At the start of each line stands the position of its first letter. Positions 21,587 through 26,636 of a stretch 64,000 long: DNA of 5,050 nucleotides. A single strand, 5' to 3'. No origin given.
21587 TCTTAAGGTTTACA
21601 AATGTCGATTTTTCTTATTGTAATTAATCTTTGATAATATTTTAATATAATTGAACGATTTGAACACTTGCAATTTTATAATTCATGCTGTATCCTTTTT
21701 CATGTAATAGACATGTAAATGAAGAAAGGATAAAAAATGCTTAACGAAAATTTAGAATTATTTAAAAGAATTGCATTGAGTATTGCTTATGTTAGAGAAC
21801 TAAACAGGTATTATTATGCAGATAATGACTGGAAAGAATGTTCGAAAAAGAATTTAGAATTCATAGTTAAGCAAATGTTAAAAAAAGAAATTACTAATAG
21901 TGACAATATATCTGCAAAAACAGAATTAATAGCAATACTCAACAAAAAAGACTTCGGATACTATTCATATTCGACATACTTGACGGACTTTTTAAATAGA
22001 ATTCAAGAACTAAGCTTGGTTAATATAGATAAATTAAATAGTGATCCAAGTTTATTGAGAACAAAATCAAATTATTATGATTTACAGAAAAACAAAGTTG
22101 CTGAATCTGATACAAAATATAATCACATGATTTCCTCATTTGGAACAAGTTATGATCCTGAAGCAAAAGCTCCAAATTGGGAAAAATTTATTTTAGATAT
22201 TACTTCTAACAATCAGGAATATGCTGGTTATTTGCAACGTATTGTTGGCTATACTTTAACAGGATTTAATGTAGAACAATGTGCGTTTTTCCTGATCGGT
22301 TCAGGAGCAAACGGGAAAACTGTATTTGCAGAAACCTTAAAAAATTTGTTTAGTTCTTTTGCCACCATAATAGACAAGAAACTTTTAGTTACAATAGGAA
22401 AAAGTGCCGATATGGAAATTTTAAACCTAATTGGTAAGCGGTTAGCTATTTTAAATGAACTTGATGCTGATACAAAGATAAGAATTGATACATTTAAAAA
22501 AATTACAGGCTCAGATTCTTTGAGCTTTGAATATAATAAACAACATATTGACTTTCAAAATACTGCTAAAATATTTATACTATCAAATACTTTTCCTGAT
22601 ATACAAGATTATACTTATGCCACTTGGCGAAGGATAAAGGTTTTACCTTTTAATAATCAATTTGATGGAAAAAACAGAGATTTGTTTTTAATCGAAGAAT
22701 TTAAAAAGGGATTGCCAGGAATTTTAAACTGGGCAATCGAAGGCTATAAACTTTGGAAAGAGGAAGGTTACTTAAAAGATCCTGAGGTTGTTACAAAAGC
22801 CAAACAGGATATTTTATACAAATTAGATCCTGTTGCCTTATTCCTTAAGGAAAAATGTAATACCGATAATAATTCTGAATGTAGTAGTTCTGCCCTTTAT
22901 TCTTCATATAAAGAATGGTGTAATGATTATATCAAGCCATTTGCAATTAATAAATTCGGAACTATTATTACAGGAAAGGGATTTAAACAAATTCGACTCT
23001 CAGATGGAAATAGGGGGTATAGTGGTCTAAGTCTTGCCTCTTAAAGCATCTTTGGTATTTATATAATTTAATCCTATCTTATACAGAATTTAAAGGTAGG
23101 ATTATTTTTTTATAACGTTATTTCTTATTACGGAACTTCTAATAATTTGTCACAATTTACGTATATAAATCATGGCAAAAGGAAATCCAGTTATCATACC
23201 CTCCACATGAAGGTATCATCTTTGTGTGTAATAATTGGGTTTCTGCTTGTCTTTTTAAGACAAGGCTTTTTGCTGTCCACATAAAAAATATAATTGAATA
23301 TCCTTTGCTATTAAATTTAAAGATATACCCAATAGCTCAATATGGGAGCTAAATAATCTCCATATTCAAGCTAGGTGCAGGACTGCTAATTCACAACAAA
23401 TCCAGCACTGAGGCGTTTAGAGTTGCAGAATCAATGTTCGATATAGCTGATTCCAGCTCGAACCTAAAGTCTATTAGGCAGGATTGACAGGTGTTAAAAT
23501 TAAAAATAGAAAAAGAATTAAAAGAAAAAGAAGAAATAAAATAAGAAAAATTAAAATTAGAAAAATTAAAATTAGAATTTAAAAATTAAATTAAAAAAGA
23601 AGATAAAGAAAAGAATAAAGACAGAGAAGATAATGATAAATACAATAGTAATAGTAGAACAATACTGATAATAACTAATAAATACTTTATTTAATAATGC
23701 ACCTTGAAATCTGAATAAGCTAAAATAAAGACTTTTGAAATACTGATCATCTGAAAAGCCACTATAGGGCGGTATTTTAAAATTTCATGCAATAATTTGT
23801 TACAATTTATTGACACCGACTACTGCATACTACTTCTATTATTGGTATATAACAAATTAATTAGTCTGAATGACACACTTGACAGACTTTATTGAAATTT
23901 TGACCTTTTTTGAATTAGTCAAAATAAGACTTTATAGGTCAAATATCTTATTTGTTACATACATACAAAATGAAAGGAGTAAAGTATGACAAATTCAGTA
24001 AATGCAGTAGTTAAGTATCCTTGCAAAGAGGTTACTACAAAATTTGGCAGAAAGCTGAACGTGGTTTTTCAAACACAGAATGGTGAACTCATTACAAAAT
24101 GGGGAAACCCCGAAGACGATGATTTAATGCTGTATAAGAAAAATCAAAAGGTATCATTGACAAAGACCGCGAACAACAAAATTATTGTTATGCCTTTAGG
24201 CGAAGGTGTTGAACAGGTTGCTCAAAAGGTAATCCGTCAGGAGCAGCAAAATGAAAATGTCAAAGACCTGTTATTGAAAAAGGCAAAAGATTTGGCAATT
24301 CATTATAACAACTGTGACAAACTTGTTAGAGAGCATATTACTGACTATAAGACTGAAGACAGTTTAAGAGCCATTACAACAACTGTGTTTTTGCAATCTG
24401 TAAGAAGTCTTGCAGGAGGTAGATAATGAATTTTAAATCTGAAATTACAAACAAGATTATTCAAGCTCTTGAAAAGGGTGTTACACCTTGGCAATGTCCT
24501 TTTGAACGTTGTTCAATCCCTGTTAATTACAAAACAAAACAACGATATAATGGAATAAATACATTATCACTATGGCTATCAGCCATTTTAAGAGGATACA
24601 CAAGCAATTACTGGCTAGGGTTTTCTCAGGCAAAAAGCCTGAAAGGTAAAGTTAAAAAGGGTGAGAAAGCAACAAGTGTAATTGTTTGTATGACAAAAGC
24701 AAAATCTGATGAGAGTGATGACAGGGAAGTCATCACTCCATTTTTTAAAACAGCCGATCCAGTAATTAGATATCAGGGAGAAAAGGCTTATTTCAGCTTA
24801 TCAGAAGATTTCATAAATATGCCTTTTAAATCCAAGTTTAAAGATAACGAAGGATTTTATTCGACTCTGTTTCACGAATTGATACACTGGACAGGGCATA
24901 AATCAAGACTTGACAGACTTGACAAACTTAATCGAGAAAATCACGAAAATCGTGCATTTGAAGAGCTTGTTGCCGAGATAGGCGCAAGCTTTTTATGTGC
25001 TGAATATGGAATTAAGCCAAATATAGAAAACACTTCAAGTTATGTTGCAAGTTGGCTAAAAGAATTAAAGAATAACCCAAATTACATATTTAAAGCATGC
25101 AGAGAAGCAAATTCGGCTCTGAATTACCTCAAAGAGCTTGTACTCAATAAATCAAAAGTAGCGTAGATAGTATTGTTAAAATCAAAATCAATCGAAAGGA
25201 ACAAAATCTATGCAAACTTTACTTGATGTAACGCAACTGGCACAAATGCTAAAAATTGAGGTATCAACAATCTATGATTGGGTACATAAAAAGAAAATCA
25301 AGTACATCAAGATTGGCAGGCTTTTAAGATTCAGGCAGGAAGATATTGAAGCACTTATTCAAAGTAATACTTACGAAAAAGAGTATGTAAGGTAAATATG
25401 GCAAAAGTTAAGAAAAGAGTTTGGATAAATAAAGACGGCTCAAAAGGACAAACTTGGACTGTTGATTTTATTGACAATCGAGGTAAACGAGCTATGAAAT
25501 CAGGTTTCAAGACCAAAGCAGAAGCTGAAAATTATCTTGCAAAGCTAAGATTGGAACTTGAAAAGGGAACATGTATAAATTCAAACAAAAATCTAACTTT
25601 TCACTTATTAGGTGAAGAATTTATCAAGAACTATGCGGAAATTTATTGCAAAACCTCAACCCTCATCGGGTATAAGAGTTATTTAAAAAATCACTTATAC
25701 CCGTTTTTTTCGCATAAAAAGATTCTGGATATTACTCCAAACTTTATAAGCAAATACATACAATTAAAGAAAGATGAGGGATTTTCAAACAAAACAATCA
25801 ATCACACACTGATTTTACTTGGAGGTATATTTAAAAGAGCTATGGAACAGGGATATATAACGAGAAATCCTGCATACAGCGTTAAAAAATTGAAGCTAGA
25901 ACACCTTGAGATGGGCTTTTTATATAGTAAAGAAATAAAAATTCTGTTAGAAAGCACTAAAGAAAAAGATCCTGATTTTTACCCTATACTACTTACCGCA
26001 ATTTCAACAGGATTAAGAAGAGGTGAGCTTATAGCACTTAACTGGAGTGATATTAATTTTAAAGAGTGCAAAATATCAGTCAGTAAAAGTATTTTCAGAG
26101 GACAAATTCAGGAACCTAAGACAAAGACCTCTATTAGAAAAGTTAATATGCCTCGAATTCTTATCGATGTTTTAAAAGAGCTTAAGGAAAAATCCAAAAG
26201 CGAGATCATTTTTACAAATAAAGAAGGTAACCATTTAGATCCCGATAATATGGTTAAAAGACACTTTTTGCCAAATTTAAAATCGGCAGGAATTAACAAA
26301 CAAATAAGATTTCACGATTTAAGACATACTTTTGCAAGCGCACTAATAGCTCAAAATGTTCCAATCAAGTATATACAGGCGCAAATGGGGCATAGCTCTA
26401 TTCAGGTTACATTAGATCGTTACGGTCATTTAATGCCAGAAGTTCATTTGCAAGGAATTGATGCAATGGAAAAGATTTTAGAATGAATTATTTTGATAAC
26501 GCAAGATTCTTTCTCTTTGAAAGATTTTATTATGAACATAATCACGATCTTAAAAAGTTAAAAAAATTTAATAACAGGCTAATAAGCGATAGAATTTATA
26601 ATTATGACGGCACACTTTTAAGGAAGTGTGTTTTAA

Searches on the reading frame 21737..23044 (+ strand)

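Call 9: search_protein_families(library=pfam, proteins=[window:21737-23044:+], max_evalue=0.001)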
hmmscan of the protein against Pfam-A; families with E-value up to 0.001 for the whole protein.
window:21737-23044:+ (435 aa): 2 families
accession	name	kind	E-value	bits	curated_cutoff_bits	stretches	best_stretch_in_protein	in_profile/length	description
PF08706.16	D5_N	-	5.6e-13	49.8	22.4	1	13-156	9-144/145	D5 N terminal like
PF19263.5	DUF5906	-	2e-10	41.7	27.6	1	186-299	1-114/114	Family of unknown function (DUF5906)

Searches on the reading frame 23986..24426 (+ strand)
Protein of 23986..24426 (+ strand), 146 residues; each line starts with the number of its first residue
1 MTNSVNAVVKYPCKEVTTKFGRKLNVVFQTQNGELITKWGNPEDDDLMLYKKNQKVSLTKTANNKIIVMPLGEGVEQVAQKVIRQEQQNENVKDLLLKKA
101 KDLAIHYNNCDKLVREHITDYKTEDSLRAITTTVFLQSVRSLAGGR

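Call 9: search_protein_families(library=pfam, proteins=[window:23986-24426:+], max_evalue=0.001)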
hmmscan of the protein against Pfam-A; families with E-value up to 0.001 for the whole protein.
window:23986-24426:+ (146 aa): 0 families

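Call 26: search_protein_families(library=phrogs, proteins=[window:23986-24426:+], max_evalue=0.01)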
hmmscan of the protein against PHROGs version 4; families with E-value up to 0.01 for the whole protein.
window:23986-24426:+ (146 aa): 0 families

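Call 47: search_protein_families(library=ncbifam, proteins=[window:23986-24426:+], max_evalue=0.01)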
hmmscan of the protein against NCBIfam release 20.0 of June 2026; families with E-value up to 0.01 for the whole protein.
window:23986-24426:+ (146 aa): 1 family
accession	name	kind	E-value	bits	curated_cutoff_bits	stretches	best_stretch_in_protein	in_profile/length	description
NF005230.0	PRK06731.1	equivalog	0.0059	15.9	553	1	71-142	18-89/281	flagellar biosynthesis regulator FlhF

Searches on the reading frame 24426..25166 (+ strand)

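Call 9: search_protein_families(library=pfam, proteins=[window:24426-25166:+], max_evalue=0.001)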
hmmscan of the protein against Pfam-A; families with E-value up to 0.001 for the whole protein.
window:24426-25166:+ (246 aa): 3 families
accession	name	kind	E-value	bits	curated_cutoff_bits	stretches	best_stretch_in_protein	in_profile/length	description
PF18818.7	MPTase-PolyVal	-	2.1e-39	134.9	27.5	1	105-226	5-125/126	Zincin-like metallopeptidase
PF08401.16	ArdcN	-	9.7e-31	107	22.6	1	3-109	3-119/123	N-terminal domain of anti-restriction factor ArdC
PF15639.11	Tox-MPTase3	-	0.0008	20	25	0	146-181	98-128/131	Metallopeptidase toxin 3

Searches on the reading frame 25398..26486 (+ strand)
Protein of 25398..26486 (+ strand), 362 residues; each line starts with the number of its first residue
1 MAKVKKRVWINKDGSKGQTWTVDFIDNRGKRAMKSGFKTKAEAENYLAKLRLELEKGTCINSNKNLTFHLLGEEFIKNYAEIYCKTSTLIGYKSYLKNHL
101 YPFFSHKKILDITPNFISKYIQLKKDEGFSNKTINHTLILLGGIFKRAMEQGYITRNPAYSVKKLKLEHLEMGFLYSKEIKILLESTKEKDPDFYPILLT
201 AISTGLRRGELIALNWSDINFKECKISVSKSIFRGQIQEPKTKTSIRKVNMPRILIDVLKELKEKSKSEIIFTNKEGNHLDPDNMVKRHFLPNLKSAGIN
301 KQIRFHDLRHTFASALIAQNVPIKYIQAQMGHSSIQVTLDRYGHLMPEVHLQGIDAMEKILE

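Call 9: search_protein_families(library=pfam, proteins=[window:25398-26486:+], max_evalue=0.001)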
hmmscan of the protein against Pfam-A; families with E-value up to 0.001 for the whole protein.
window:25398-26486:+ (362 aa): 6 families
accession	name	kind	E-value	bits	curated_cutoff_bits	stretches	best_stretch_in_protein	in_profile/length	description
PF00589.27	Phage_integrase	-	1.4e-28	100.3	27.1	1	174-345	2-168/172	Phage integrase family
PF14659.12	Phage_int_SAM_3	-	2.7e-08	34.3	22.6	1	70-122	4-55/58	Phage integrase, N-terminal SAM-like domain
PF13102.12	Phage_int_SAM_5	-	2.2e-06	28.4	22.3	1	74-161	4-97/98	Phage integrase SAM-like domain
PF14657.12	Arm-DNA-bind_4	-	1e-05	25.5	22.3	1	26-58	14-46/47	Arm DNA-binding domain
PF22022.2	Phage_int_M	-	1.7e-05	25.4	27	1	72-163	5-94/96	Phage integrase central domain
PF24624.1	Int_N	-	0.00018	22.6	27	1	110-166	43-100/100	Phage integrase, N-terminal domain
